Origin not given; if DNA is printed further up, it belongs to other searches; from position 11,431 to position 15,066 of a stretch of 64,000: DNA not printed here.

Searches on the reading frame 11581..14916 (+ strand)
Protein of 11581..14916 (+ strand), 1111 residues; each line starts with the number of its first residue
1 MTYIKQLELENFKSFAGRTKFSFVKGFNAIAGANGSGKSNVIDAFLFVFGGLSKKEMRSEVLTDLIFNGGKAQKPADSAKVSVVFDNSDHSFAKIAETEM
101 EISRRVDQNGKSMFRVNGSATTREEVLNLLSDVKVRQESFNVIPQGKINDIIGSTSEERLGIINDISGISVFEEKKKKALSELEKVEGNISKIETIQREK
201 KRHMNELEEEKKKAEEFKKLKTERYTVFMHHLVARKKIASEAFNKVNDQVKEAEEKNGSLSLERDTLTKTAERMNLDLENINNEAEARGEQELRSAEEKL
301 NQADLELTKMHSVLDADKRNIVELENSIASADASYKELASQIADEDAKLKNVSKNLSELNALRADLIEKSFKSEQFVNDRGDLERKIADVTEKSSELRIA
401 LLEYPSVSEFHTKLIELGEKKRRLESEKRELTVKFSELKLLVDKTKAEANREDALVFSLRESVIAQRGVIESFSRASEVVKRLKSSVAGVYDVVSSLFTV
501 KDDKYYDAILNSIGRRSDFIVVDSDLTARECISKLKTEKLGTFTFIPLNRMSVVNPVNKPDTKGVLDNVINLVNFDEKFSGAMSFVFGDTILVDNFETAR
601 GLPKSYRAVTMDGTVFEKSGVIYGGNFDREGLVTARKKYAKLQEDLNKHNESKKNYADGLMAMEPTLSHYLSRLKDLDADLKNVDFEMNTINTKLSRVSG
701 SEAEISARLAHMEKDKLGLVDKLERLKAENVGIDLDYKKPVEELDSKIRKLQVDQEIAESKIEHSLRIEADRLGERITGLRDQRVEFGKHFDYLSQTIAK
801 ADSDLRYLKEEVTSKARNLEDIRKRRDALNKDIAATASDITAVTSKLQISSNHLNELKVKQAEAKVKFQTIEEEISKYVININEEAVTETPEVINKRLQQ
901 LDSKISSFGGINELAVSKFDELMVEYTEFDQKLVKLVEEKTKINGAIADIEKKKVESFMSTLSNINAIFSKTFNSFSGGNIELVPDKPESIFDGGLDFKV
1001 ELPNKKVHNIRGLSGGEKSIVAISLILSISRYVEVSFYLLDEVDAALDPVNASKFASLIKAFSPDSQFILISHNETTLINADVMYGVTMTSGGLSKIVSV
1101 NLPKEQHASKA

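Call 47: search_protein_families(library=pfam, proteins=[window:11581-14916:+], max_evalue=0.01)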
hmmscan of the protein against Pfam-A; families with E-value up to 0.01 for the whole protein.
window:11581-14916:+ (1111 aa): 5 families
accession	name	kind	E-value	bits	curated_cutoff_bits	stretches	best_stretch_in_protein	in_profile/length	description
PF02463.25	SMC_N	-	1.5e-54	185.2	40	1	3-1095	1-219/220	RecF/RecN/SMC N terminal domain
PF06470.18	SMC_hinge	-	1.5e-24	87.1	22.5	1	489-601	3-114/116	SMC proteins Flexible Hinge Domain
PF13304.12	AAA_21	-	5.3e-12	46.8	27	2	758-1078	66-302/304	AAA domain, putative AbiEii toxin, Type IV TA system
PF13476.12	AAA_23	-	2.9e-06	28.5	27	1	6-223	1-192/201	AAA domain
PF13555.12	AAA_29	-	3e-06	27.3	27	1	5-51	2-48/61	P-loop containing region of AAA domain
